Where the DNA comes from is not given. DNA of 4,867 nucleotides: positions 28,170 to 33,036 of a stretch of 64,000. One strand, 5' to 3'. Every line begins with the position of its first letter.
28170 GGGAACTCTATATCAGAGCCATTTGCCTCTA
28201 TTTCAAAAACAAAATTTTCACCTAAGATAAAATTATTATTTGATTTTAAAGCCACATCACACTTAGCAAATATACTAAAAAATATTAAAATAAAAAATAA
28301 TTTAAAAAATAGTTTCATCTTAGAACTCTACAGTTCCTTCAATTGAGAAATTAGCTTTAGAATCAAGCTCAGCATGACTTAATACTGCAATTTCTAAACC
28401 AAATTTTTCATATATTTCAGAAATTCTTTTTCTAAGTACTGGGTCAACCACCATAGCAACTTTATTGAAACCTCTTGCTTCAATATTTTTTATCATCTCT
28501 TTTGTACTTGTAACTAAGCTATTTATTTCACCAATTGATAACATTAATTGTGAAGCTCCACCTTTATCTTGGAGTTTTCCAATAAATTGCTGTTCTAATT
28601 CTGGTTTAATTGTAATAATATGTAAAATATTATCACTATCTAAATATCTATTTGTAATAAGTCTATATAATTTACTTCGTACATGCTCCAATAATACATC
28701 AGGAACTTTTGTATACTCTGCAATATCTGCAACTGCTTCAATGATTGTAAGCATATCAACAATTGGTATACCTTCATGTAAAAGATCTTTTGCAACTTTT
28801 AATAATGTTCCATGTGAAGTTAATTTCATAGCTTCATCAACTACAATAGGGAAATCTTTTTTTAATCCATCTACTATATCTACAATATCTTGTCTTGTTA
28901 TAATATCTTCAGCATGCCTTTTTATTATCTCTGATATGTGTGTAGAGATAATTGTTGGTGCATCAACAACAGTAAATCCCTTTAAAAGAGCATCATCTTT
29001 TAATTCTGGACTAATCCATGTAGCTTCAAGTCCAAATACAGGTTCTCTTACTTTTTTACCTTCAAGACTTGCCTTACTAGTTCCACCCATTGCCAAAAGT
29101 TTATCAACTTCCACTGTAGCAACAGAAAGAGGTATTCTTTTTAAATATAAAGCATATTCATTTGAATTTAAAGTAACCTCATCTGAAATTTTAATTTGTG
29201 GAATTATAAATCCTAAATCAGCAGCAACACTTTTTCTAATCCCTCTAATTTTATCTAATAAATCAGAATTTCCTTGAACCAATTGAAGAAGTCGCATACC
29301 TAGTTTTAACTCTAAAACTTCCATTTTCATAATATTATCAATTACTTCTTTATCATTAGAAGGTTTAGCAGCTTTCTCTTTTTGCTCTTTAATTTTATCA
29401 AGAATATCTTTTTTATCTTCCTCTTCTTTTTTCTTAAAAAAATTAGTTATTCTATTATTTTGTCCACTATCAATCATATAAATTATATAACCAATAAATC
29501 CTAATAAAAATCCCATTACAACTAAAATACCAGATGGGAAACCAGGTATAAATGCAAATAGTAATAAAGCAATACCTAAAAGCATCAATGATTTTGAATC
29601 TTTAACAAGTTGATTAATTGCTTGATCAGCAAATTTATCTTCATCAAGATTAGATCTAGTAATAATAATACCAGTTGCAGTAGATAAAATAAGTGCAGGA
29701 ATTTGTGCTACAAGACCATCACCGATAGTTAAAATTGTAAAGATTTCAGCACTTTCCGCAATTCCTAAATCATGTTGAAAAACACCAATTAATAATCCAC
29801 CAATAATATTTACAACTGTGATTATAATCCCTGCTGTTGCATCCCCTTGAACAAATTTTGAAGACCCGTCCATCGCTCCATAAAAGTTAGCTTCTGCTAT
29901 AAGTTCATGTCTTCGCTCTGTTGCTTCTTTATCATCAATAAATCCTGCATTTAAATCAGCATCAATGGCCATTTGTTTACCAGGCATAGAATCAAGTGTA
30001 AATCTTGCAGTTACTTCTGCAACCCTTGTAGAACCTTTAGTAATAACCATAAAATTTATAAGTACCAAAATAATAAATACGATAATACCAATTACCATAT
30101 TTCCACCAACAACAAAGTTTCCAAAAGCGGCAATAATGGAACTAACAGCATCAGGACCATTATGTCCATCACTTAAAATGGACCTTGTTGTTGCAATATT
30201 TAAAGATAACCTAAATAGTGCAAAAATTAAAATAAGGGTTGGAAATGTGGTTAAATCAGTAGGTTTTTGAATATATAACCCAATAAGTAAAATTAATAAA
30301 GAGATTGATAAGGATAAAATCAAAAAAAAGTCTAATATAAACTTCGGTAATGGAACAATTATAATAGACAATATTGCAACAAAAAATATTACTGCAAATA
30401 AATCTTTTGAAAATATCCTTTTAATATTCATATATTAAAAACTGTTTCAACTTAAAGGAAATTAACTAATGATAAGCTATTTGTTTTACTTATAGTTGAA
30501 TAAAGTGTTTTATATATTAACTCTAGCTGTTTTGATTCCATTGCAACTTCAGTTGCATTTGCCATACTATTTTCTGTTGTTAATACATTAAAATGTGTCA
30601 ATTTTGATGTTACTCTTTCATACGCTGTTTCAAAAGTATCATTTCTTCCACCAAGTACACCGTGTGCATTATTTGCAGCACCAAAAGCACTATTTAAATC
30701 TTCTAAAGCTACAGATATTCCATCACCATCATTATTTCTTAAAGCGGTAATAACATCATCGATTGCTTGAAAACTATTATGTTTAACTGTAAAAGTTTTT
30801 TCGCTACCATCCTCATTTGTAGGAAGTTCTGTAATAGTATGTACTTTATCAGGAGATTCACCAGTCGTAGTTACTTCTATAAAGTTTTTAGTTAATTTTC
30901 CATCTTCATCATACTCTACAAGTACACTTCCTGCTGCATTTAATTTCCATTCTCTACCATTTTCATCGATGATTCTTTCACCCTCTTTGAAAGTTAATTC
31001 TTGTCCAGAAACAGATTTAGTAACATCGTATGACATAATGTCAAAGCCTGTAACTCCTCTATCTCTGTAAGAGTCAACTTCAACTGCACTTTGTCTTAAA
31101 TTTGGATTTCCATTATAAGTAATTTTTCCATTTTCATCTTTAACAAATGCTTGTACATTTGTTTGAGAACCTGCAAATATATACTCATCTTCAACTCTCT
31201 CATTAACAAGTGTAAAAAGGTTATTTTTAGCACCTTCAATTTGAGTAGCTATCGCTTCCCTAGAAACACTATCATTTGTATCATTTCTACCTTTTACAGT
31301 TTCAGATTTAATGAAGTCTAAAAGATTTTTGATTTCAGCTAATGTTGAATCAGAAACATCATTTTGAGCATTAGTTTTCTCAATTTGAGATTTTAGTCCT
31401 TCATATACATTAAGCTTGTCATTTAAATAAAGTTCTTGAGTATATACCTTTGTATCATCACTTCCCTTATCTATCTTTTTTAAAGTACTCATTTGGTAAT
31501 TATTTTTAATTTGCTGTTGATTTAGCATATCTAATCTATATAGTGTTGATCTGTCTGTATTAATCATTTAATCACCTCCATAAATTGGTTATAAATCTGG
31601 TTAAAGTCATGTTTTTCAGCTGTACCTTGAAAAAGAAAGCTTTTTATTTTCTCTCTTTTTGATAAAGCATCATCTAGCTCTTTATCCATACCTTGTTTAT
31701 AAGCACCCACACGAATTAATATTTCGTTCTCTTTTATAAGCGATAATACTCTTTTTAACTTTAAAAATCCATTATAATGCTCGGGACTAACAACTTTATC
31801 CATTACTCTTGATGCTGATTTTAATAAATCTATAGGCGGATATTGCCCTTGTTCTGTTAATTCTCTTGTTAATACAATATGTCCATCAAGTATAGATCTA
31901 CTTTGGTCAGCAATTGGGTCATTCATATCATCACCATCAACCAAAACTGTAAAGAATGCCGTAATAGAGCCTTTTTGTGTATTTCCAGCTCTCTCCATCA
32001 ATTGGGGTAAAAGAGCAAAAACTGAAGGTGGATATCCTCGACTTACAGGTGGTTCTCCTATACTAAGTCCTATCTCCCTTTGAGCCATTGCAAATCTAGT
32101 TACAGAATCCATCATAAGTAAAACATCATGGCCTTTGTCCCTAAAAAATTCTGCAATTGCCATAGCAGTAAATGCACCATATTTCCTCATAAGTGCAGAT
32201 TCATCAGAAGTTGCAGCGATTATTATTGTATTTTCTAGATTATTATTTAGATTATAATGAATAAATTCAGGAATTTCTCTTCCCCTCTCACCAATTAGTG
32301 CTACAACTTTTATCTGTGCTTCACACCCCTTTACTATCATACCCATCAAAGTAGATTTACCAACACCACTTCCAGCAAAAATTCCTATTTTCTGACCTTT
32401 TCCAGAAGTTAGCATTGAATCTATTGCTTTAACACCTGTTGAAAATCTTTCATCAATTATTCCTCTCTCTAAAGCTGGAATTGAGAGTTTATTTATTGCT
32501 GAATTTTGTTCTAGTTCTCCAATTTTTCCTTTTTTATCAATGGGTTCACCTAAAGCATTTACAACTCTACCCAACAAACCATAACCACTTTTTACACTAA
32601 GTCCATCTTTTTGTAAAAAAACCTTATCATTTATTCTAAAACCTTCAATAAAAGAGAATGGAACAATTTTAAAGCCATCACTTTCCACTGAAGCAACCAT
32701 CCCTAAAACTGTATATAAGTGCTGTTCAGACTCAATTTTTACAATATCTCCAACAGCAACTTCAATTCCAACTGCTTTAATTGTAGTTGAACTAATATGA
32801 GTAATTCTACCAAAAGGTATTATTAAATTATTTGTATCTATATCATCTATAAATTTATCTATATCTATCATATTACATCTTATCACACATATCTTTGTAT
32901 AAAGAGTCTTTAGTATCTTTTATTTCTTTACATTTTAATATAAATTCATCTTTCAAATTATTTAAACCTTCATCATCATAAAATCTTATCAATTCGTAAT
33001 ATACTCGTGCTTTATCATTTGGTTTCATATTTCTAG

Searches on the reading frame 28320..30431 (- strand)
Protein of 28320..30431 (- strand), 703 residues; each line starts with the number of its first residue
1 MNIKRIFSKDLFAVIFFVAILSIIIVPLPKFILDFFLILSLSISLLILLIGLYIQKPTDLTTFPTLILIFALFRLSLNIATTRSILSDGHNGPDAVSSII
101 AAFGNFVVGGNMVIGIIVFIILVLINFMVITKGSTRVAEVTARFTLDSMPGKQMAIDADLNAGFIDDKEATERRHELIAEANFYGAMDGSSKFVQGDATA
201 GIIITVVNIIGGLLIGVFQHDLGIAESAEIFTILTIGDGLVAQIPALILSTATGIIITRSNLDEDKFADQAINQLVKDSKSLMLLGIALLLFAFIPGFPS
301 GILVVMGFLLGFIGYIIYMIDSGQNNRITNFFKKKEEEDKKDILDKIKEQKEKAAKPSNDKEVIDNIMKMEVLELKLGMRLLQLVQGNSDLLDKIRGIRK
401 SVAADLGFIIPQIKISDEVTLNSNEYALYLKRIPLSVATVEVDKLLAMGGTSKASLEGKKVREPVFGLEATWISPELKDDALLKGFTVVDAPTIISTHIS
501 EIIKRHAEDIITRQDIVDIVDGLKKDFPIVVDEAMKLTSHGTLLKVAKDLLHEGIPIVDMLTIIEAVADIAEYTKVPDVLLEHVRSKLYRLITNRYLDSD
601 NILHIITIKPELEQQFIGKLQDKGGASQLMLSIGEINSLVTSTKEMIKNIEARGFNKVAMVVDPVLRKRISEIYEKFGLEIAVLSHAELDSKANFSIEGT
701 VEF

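Call 21: search_protein_families(library=ncbifam, proteins=[window:28320-30431:-], max_evalue=0.00001)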
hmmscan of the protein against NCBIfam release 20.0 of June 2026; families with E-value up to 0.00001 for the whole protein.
window:28320-30431:- (703 aa): 5 families
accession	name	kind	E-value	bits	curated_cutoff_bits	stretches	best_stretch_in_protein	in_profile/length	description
TIGR01398.1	FlhA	equivalog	2.2e-240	799.6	772.1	1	9-701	2-678/678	flagellar biosynthesis protein FlhA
TIGR01399.1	hrcV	equivalog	3.4e-159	531.4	692.25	1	9-696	3-672/677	type III secretion system export apparatus subunit SctV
NF011865.0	PRK15337.1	equivalog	1.6e-129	433.3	800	1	10-697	14-682/686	EscV/YscV/HrcV family type III secretion system export apparatus protein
NF009363.0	PRK12720.1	equivalog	3.7e-122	409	993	1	11-702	20-672/683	EscV/YscV/HrcV family type III secretion system export apparatus protein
NF004571.0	PRK05910.1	equivalog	4.4e-74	250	670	2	15-316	14-303/584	type III secretion system protein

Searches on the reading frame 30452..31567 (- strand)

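Call 21: search_protein_families(library=ncbifam, proteins=[window:30452-31567:-], max_evalue=0.00001)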
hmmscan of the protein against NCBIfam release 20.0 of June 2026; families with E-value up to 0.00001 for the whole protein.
window:30452-31567:- (371 aa): 7 families
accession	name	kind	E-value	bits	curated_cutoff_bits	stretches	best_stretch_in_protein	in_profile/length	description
TIGR02550.1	flagell_flgL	equivalog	3e-36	125.6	127.2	1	19-371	22-387/387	flagellar hook-associated protein FlgL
NF006265.0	PRK08412.1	equivalog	9.8e-23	80.2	749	1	15-175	19-175/827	flagellar hook-associated protein FlgL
NF011282.0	PRK14692.1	equivalog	1.1e-16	60.3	878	1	21-159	25-159/749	flagellar hook-associated protein FlgL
NF009361.0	PRK12717.1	equivalog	2.6e-15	55.9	407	1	20-184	24-189/524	flagellar hook-associated protein 3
NF005187.0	PRK06663.1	equivalog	1.4e-11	43.9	337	1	21-165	26-170/419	flagellar hook-associated protein 3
NF005980.0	PRK08073.1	equivalog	1.5e-09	37.6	291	1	11-159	15-159/287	flagellar hook-associated protein 3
NF006489.0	PRK08913.1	equivalog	2.7e-07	30.3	217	0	64-371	68-302/303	flagellin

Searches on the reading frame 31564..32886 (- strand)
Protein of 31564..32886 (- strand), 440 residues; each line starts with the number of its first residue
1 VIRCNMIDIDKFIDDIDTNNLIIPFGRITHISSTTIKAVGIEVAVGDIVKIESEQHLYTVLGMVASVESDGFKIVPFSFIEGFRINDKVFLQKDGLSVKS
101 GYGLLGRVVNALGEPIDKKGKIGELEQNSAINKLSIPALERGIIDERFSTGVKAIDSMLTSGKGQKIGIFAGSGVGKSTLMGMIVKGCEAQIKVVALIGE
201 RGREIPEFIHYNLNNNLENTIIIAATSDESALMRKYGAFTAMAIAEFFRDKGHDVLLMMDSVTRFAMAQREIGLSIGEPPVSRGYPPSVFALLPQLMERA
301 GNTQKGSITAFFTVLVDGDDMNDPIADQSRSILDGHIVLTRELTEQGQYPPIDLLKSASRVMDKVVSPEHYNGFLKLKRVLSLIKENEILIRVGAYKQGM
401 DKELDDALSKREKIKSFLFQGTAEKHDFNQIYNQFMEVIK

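Call 21: search_protein_families(library=ncbifam, proteins=[window:31564-32886:-], max_evalue=0.00001)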
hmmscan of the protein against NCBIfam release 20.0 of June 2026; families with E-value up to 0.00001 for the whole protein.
window:31564-32886:- (440 aa): 35 families (the best 25 are shown)
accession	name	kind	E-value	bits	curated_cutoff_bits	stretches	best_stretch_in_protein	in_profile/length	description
NF006290.1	PRK08472.1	equivalog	4.7e-231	767.1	644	1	8-438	2-432/433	flagellar protein export ATPase FliI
TIGR01026.1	fliI_yscN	subfamily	2.2e-170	567.2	379.5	1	19-438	18-438/440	FliI/YscN family ATPase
TIGR03496.1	FliI_clade1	equivalog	1.3e-168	561.1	619.1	1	26-436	1-412/414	flagellar protein export ATPase FliI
TIGR03497.1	FliI_clade2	equivalog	2.1e-156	521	629.8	1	26-438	1-412/413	flagellar protein export ATPase FliI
TIGR02546.1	III_secr_ATP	equivalog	3e-153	510.5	604.75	1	25-439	6-422/423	type III secretion system ATPase SctN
TIGR03498.1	FliI_clade3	equivalog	1.2e-150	501.9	587.45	1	26-438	1-417/418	flagellar protein export ATPase FliI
NF005391.0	PRK06936.1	equivalog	1.3e-136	455.9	657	1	16-439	15-438/439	type III secretion system ATPase SctN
NF005295.0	PRK06820.1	equivalog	1.2e-132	443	690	1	24-439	29-439/440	EscN/YscN/HrcN family type III secretion system ATPase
NF006575.0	PRK09099.1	subfamily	7.5e-130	433.6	706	1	14-439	16-441/443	type III secretion system ATPase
NF005535.1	PRK07196.1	equivalog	9.5e-117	390.6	715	1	24-438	19-433/434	flagellar protein export ATPase FliI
NF005765.0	PRK07594.1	equivalog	2.1e-112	376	715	1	25-439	22-431/433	EscN/YscN/HrcN family type III secretion system ATPase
NF006012.0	PRK08149.1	equivalog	2.6e-111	372.6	594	1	28-439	13-430/431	type III secretion system ATPase SctN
NF004578.0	PRK05922.1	equivalog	1.8e-81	274.2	604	1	26-438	21-430/434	type III secretion system ATPase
NF040574.1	T3SS_ATP_VscN2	exception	7.5e-61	206.3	750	1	103-422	83-401/420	type III secretion system ATPase VscN2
TIGR01039.1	atpD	equivalog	6.5e-57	193.3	462.85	1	47-429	27-414/462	F0F1 ATP synthase subunit beta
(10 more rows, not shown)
